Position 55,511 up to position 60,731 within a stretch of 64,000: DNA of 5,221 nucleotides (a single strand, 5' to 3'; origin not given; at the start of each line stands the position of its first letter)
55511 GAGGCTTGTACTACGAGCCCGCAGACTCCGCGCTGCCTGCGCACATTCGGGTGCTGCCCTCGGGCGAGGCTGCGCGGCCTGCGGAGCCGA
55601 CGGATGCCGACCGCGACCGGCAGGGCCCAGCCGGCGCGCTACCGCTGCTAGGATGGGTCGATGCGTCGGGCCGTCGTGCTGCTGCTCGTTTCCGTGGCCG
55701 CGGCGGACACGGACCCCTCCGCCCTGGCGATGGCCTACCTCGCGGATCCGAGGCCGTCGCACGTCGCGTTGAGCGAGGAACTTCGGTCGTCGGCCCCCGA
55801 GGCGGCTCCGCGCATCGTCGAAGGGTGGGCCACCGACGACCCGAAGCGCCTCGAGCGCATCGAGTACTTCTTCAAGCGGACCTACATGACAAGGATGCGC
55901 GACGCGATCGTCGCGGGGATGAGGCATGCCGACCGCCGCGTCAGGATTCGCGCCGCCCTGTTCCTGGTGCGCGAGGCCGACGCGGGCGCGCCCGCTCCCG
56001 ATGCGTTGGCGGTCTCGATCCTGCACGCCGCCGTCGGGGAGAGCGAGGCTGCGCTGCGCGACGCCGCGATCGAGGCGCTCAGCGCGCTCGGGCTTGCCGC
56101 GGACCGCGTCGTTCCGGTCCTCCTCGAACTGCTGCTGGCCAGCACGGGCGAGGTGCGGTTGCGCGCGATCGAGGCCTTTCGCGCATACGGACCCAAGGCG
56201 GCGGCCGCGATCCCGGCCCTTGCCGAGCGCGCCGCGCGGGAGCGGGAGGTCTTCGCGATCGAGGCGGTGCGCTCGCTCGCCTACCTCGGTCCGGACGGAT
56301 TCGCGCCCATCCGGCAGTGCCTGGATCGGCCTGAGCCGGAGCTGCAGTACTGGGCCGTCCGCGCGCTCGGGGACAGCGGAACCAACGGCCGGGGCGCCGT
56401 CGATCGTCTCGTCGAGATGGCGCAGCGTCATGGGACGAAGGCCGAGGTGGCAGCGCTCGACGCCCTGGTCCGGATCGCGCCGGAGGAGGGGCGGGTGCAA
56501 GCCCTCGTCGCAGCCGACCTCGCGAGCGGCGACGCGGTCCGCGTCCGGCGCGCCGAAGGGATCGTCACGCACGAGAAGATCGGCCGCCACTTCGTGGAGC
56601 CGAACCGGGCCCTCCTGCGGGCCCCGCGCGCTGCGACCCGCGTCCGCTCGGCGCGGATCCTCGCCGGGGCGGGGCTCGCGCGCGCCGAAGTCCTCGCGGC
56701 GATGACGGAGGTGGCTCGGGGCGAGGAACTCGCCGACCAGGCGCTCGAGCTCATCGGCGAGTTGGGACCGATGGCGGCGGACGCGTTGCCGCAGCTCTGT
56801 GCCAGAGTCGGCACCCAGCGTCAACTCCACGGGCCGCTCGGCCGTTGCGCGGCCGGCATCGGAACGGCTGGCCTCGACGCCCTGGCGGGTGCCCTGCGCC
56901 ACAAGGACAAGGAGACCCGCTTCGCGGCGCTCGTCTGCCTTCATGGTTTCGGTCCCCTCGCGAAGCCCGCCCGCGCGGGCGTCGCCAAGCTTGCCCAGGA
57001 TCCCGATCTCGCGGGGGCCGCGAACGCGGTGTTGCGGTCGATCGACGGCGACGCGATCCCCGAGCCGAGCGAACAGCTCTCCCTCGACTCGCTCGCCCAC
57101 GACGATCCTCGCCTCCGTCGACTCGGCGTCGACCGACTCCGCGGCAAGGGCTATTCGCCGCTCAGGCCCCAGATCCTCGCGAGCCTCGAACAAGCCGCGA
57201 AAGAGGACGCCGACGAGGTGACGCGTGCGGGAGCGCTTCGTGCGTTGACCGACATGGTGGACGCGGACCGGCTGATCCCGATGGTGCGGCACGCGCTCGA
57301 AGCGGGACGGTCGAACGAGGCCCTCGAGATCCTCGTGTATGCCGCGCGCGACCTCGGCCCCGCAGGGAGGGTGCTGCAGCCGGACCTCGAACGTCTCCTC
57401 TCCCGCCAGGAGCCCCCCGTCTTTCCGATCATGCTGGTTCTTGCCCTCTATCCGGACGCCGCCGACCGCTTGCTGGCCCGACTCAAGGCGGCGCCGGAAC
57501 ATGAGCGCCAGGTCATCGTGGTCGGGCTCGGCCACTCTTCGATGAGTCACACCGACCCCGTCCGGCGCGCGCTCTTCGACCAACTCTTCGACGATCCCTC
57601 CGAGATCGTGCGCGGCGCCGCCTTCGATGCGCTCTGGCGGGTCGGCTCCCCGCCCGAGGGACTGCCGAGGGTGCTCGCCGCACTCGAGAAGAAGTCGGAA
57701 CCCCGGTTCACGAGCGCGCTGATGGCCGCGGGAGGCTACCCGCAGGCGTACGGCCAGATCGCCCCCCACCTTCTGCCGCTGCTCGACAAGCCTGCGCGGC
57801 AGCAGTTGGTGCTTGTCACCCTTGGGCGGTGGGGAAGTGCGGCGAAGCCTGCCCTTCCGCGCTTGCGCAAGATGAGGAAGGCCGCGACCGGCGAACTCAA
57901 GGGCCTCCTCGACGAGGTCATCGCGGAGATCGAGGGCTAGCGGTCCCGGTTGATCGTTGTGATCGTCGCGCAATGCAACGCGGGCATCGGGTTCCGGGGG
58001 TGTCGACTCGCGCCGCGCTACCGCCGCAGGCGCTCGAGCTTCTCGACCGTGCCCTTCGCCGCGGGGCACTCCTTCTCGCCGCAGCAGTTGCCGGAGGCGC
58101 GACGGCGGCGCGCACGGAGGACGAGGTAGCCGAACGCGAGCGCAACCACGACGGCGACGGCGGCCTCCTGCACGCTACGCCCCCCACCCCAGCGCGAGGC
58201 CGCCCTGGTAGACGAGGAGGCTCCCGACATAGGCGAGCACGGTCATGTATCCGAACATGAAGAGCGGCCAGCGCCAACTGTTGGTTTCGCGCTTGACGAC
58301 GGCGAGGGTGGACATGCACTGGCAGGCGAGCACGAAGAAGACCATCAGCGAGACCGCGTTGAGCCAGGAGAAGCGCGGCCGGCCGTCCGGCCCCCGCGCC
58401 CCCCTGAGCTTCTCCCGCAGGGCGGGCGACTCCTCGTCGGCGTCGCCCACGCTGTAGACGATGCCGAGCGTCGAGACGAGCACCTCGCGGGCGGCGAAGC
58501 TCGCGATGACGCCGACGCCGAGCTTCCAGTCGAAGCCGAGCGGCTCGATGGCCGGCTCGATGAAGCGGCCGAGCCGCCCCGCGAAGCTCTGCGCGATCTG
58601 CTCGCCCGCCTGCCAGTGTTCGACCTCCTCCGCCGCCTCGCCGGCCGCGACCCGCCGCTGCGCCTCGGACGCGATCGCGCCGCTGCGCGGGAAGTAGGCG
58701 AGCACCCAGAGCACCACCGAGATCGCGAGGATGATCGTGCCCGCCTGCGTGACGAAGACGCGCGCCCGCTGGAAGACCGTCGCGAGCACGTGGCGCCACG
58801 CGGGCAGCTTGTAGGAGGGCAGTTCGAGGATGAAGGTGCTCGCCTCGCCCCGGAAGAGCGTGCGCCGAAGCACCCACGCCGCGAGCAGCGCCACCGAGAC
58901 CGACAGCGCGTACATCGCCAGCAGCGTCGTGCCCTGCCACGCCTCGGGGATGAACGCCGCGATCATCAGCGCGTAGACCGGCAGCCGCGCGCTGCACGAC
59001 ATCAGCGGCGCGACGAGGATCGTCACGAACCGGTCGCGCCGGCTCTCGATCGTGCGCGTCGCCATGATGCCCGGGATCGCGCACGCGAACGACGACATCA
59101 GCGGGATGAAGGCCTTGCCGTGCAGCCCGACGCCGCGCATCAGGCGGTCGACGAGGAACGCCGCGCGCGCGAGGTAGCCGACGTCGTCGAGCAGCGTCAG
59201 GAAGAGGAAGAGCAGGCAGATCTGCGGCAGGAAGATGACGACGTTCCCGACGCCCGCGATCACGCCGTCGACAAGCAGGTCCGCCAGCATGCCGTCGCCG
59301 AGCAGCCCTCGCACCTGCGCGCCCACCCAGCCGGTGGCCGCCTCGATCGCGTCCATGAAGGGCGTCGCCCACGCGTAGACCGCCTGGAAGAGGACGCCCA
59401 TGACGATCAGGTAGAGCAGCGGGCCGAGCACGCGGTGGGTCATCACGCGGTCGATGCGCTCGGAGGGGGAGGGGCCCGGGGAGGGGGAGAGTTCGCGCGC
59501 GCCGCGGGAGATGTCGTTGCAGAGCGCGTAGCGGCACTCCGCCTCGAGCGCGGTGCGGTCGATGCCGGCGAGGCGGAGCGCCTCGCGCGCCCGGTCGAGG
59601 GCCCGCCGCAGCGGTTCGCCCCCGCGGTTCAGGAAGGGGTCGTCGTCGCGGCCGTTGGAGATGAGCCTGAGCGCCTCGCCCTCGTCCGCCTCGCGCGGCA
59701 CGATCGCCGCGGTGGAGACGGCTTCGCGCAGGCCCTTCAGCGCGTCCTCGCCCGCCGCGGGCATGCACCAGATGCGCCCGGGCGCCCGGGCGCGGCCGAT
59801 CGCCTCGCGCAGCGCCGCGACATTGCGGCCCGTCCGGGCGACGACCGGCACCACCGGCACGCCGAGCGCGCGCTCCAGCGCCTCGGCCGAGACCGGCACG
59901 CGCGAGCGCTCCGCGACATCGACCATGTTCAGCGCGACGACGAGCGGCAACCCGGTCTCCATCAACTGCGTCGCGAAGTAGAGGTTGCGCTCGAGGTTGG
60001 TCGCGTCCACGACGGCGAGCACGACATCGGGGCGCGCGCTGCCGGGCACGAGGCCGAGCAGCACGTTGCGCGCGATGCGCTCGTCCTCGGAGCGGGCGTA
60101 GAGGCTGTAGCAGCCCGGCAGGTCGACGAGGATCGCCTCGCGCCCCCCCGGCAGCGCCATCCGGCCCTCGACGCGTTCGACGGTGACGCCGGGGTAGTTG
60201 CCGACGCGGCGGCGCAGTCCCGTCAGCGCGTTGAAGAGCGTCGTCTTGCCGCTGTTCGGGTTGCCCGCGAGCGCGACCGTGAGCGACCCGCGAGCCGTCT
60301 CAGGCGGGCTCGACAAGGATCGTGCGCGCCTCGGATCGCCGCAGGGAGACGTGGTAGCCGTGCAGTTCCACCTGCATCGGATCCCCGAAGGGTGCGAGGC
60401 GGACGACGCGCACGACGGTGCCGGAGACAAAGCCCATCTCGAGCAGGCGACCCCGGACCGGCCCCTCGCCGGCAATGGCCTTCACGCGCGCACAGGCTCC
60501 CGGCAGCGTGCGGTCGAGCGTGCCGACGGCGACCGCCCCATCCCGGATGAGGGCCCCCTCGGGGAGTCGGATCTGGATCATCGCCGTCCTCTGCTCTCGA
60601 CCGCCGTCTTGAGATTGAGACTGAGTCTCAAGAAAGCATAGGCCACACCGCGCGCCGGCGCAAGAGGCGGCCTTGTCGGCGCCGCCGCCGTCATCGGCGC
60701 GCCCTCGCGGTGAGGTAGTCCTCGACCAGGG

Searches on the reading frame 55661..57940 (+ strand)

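Call 8: search_protein_families(library=pfam, proteins=[window:55661-57940:+], max_evalue=0.01)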
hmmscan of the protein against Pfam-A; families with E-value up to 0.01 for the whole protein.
window:55661-57940:+ (759 aa): 2 families
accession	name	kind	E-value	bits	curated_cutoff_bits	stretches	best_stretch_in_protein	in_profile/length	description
PF13646.12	HEAT_2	-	1.5e-19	70.5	27.7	4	184-256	1-73/88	HEAT repeats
PF02985.28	HEAT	-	2.7e-06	27.6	23.5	0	639-660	5-26/31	HEAT repeat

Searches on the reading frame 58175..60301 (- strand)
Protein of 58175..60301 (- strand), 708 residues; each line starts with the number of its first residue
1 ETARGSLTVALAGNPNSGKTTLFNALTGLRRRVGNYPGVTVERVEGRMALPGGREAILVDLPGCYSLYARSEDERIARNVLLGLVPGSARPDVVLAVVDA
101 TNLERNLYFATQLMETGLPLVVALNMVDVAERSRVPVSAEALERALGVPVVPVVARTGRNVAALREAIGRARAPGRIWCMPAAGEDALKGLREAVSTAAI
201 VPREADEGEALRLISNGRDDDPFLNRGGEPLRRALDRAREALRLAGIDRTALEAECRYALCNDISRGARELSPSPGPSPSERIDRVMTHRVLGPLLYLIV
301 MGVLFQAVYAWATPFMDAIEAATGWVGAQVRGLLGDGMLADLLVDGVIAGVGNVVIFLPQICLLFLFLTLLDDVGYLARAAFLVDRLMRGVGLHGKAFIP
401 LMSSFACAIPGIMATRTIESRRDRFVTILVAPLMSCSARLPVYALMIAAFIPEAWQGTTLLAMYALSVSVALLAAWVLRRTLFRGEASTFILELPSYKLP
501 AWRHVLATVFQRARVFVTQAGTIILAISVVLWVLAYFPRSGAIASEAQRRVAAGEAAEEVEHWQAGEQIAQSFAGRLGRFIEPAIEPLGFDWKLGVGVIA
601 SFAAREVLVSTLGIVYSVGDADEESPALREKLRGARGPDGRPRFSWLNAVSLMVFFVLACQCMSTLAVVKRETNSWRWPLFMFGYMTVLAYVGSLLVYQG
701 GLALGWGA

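Call 8: search_protein_families(library=pfam, proteins=[window:58175-60301:-], max_evalue=0.01)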
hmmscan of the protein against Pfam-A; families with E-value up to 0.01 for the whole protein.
window:58175-60301:- (708 aa): 8 families
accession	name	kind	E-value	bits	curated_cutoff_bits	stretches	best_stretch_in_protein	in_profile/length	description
PF02421.24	FeoB_N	-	3.5e-57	192.7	27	1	8-168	2-156/156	Ferrous iron transport protein B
PF07670.19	Gate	-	5.6e-38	130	29.6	2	355-449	2-103/104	Nucleoside recognition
PF01926.29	MMR_HSR1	-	5.1e-19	68.9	21.9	1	8-125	1-112/113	50S ribosome-binding GTPase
PF07664.17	FeoB_C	-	2.5e-18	66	26.6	1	460-512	1-54/54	Ferrous iron transport protein B C terminus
PF00009.33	GTP_EFTU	-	0.00017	21.7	26.5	0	87-168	89-182/188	Elongation factor Tu GTP binding domain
PF03029.23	ATP_bind_1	-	0.0013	19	27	0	55-196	92-235/240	Conserved hypothetical ATP binding protein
PF09439.16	SRPRB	-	0.0036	17.2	25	1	8-85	5-77/178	Signal recognition particle receptor beta subunit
PF03193.22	RsgA_GTPase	-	0.0056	17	30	0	101-168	37-104/174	RsgA GTPase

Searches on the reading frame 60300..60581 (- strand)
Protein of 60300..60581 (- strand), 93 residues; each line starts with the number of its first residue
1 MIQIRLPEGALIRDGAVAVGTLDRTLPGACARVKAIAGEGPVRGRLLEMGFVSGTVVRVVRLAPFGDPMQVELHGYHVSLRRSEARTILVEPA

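Call 8: search_protein_families(library=pfam, proteins=[window:60300-60581:-], max_evalue=0.01)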
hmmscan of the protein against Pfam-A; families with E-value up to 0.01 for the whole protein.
window:60300-60581:- (93 aa): 1 family
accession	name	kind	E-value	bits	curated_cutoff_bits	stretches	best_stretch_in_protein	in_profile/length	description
PF04023.20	FeoA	-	7.9e-21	74.3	23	1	21-92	2-74/74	FeoA domain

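Call 12: find_encoding_contigs(protein=window:60300-60581:-, flank=10000, max_places=10)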
Protein window:60300-60581:- (93 aa): no gene with exactly this product is on record in the collection.
